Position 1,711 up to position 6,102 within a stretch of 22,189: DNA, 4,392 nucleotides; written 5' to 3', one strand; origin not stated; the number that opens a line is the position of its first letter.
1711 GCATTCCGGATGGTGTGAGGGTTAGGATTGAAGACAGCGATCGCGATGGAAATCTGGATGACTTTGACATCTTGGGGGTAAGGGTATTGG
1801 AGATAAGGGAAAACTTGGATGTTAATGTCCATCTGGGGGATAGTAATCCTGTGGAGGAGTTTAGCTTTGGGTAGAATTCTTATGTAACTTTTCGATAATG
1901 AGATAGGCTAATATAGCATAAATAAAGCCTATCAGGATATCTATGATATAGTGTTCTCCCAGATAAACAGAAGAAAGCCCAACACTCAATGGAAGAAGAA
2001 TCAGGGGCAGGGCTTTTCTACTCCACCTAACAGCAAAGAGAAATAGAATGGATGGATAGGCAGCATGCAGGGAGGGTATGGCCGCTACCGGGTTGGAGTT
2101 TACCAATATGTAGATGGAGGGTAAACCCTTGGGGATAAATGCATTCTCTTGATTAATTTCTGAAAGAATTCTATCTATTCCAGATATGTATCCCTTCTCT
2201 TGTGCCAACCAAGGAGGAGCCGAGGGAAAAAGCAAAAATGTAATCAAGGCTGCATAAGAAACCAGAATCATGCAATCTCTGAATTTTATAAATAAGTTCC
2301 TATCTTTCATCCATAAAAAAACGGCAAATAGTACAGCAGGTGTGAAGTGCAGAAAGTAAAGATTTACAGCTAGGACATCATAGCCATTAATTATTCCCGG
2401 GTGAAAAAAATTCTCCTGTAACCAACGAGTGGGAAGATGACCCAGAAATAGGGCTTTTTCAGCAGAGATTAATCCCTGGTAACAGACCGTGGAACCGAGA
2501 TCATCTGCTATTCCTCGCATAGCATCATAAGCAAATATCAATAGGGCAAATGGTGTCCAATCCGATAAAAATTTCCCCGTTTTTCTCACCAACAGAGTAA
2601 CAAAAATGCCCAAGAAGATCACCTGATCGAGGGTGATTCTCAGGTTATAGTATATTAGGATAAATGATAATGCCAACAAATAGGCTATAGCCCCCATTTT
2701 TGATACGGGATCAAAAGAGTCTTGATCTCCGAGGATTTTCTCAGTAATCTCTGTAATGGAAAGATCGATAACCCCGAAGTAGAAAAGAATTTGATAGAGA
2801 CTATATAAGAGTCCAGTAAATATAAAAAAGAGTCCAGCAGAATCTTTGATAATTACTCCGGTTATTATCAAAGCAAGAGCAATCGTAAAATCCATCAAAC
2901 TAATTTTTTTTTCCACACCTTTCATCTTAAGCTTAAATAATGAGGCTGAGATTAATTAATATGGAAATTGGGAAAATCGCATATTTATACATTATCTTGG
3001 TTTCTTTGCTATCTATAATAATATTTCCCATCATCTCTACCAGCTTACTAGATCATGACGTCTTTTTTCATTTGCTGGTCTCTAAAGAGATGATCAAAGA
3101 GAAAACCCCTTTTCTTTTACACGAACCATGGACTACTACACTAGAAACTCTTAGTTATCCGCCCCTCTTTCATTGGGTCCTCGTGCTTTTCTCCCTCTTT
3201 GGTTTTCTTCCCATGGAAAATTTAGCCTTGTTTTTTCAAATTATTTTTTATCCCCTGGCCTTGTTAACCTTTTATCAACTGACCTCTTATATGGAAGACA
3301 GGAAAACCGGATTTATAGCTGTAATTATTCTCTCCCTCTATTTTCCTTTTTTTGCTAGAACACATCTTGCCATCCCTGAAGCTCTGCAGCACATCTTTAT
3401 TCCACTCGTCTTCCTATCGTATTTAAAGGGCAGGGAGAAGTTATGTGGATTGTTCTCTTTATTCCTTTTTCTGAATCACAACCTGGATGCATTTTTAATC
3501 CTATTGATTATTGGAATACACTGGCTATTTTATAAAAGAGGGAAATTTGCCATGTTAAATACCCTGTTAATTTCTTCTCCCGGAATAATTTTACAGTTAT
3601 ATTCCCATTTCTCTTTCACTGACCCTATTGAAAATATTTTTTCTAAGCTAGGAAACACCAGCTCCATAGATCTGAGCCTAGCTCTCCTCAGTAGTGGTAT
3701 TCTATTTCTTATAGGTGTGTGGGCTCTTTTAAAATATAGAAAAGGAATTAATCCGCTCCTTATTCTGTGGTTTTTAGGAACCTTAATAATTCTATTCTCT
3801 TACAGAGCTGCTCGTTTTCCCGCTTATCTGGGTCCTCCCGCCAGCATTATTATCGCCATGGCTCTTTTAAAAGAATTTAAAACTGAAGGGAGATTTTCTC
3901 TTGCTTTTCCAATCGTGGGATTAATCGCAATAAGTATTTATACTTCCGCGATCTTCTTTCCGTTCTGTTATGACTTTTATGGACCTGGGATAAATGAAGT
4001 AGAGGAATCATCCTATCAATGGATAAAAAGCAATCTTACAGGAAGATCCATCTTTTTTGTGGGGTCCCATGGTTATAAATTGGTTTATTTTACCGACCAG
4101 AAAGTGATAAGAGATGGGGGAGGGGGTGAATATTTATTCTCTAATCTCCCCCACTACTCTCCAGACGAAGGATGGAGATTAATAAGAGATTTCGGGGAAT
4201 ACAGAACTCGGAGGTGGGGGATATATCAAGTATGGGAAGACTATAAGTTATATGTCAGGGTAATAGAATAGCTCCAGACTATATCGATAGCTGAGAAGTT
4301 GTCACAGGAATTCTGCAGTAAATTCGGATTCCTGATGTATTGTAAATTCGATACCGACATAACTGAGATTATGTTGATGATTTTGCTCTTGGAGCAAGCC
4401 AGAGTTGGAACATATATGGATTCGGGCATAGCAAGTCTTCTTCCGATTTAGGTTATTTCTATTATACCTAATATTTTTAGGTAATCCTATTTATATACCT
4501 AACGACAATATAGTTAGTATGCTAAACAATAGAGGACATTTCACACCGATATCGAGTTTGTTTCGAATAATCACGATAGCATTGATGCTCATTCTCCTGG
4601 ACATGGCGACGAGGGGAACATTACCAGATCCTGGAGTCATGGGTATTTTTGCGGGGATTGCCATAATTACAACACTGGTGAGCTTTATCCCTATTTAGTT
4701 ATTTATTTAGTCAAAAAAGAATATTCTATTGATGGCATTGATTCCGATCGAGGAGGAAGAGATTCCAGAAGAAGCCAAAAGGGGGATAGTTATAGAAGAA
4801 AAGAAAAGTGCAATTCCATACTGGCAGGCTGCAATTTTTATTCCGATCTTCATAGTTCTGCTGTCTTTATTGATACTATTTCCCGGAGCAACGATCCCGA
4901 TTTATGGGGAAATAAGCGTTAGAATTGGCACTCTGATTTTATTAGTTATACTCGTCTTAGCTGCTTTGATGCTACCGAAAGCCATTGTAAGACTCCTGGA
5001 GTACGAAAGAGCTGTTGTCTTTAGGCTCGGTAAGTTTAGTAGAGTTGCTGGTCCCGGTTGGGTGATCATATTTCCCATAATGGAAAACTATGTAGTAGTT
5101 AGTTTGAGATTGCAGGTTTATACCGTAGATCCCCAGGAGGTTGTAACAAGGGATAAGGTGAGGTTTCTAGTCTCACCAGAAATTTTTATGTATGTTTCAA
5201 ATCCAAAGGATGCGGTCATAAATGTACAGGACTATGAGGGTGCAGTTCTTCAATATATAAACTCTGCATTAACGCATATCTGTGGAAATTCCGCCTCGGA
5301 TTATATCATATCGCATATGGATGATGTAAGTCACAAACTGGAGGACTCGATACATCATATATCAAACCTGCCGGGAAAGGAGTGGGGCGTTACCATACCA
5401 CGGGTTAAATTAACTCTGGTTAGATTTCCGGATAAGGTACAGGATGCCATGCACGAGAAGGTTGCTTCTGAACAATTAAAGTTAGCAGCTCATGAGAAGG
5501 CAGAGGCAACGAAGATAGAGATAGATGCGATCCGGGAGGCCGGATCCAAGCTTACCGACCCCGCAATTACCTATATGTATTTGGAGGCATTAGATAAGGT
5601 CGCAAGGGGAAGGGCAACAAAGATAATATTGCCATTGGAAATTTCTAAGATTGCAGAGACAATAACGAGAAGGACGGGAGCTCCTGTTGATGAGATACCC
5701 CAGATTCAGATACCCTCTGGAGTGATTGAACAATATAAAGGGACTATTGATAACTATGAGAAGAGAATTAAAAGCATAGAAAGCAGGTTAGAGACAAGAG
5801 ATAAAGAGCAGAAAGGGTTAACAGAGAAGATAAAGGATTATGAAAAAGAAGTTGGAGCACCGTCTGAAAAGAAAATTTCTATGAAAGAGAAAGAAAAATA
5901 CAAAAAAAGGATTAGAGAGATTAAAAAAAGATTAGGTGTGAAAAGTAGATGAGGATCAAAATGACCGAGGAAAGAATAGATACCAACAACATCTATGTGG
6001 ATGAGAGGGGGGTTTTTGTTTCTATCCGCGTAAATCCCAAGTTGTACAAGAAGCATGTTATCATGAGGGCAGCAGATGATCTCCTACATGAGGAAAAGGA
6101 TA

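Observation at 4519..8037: Four-gene membrane operon: tiny 2-TM protein, SPFH/band-7 scaffold, 98-aa unknown and an Mrr-nuclease-fold::PAP2-phosphatase fusion. Candidate undescribed membrane-anchored module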

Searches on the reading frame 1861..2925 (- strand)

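Call 19: search_protein_families(library=pfam, proteins=[window:1861-2925:-], max_evalue=0.001)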
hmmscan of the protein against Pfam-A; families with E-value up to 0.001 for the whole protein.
window:1861-2925:- (354 aa): 2 families
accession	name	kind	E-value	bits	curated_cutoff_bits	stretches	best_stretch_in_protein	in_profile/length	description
PF14378.12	PAP2_3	-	9e-24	84.8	27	1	152-342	3-189/190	PAP2 superfamily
PF01569.27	PAP2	-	2.4e-07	31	27.2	1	283-350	51-127/130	PAP2 superfamily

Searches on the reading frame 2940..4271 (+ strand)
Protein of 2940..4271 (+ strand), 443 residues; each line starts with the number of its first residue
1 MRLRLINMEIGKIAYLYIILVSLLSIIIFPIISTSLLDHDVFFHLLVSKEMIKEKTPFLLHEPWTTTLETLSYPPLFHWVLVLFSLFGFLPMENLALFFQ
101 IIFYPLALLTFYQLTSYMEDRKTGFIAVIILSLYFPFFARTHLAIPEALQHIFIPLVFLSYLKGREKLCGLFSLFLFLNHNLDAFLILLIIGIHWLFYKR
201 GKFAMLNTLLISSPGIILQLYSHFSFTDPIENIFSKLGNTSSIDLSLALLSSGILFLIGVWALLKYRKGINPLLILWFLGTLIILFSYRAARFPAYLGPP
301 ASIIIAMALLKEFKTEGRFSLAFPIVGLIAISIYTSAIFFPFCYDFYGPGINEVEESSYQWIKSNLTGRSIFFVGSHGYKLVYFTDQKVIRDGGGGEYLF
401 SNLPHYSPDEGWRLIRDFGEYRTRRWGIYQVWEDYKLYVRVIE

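Call 3: search_protein_families(library=pfam, proteins=[window:2940-4271:+], max_evalue=1)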
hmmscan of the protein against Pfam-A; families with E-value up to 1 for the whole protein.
window:2940-4271:+ (443 aa): 0 families

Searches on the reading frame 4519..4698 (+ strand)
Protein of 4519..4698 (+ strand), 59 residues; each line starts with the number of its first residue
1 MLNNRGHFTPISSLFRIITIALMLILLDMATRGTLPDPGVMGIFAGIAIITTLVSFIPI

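Call 3: search_protein_families(library=pfam, proteins=[window:4519-4698:+], max_evalue=1)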
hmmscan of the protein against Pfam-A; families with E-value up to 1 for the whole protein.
window:4519-4698:+ (59 aa): 0 families

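Call 4: search_protein_families(library=ncbifam, proteins=[window:4519-4698:+], max_evalue=1)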
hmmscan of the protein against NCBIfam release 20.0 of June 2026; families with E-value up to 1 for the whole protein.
window:4519-4698:+ (59 aa): 0 families

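Call 5: search_protein_families(library=padloc, proteins=[window:4519-4698:+], max_evalue=1)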
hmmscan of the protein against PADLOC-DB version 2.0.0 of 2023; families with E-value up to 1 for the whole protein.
window:4519-4698:+ (59 aa): 0 families

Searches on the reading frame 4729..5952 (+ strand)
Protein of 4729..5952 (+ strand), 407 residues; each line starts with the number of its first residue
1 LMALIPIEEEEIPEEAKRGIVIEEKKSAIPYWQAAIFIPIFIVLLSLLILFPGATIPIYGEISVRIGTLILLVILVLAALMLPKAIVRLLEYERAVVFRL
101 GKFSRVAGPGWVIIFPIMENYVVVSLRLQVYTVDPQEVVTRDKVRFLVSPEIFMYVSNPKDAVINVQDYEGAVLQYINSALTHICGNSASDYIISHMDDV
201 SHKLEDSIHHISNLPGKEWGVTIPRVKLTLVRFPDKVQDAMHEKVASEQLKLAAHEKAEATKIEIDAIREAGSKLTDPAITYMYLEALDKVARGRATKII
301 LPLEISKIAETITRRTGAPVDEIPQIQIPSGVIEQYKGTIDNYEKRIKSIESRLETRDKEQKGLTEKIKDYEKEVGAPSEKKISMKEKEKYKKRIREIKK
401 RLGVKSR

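Call 3: search_protein_families(library=pfam, proteins=[window:4729-5952:+], max_evalue=1)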
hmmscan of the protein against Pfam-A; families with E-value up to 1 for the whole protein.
window:4729-5952:+ (407 aa): 11 families
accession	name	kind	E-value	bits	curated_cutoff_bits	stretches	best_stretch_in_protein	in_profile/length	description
PF01145.31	Band_7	-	4.4e-28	99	23.6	1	91-261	5-175/176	SPFH domain / Band 7 family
PF14712.11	Snapin_Pallidin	-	0.0002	22.2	29.6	1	338-402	6-71/89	Snapin/Pallidin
PF10779.14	XhlA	-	0.029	15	34.7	1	333-370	6-43/67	Haemolysin XhlA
PF10018.14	Med4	-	0.064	13.4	26.9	1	342-392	26-80/190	Vitamin-D-receptor interacting Mediator subunit 4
PF05064.18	Nsp1_C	-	0.14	12.5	24.1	1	337-387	61-111/114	Nsp1-like C-terminal region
PF13166.12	AAA_13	-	0.23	10.5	36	1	330-378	401-449/713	AAA domain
PF16386.10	DUF4995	-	0.25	11.9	28.4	1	243-263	34-54/73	Domain of unknown function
PF05377.16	FlaC_arch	-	0.58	11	27.8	1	340-375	2-37/55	Flagella accessory protein C (FlaC)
PF11262.13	Tho2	-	0.68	9.5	23.1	1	333-401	24-94/305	Transcription factor/nuclear export subunit protein 2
PF05659.16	RPW8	-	0.89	9.6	30.4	0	343-402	47-107/139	Arabidopsis broad-spectrum mildew resistance protein RPW8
PF12918.12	TcdB_N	-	0.92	10.3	27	0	334-373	1-41/66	TcdB toxin N-terminal helical domain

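Call 4: search_protein_families(library=ncbifam, proteins=[window:4729-5952:+], max_evalue=1)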
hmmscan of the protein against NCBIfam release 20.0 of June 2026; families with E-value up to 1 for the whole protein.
window:4729-5952:+ (407 aa): 7 families
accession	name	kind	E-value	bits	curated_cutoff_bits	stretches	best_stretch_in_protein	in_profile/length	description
TIGR01933.1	hflK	equivalog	2.4e-15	56.7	159.4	1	91-282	6-197/261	FtsH protease activity modulator HflK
TIGR01932.1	hflC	equivalog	1.2e-07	30.9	134.4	2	70-148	4-89/318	protease modulator HflC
NF008181.0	PRK10930.1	equivalog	1.3e-07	30.8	660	1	71-282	85-293/419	FtsH protease activity modulator HflK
NF043073.1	MMSYN1_0195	equivalog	0.0019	16.4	1250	1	331-400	374-441/1021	spermidine/putrescine ABC transporter permease/substrate-binding protein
NF045487.1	ASRP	equivalog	0.0022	16.7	300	1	327-401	193-264/593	archaea-specific SMC-related protein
TIGR02283.1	MltB_2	subfamily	0.0032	16.7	248.45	1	338-406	21-89/300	lytic murein transglycosylase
NF008604.1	PRK11573.1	equivalog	0.071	12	475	1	56-203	86-233/428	hypothetical protein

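Call 5: search_protein_families(library=padloc, proteins=[window:4729-5952:+], max_evalue=1)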
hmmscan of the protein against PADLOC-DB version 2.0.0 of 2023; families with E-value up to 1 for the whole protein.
window:4729-5952:+ (407 aa): 1 family
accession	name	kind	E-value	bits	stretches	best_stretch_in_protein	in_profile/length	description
PDLC03859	LmuB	-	0.0032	14.7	1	270-402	374-486/611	-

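Call 83: search_solved_structures(query=window:4732-5952:+, max_evalue=0.001)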
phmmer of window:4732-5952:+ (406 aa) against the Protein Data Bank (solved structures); distinct sequences matched with E-value up to 0.001: 16.
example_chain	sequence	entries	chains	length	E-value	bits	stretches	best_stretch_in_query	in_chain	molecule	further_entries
9oh9_A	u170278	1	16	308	8.1e-25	90.9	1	81-307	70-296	Stomatin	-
9wmj_A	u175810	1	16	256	8.3e-25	90.9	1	81-307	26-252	Stomatin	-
9wkz_A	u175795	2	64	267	8.5e-25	90.8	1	81-307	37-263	Stomatin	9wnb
9z7u_F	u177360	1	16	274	1e-24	90.6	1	81-307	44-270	Stomatin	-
9zd2_F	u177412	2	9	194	7.8e-18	67.9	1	81-233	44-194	Stomatin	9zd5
8z5g_A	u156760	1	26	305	8.9e-16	61.2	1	68-261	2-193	Protein QmcA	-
3bk6_A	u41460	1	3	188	1e-13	54.4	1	116-280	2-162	PH stomatin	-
4fvj_A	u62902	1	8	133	5.4e-10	42.1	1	115-242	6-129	Stomatin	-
4fvf_A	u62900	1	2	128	6.7e-10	41.8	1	116-242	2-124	Stomatin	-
4fvg_A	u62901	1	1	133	1.5e-09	40.6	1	118-242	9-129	Stomatin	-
2rpb_A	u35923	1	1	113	8.2e-09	38.2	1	123-230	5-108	hypothetical membrane protein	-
7wh3_A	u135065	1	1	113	8.4e-08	34.9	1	124-233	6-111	Stomatin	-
8gn9_A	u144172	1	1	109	2.3e-07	33.5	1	123-233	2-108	Stomatin homolog PH1511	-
7vhq_E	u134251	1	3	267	1.8e-06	30.5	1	80-312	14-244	Protein HflK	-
7vhp_E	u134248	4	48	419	3.3e-06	29.7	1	74-298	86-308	Protein HflK | Modulator of FtsH protease HflK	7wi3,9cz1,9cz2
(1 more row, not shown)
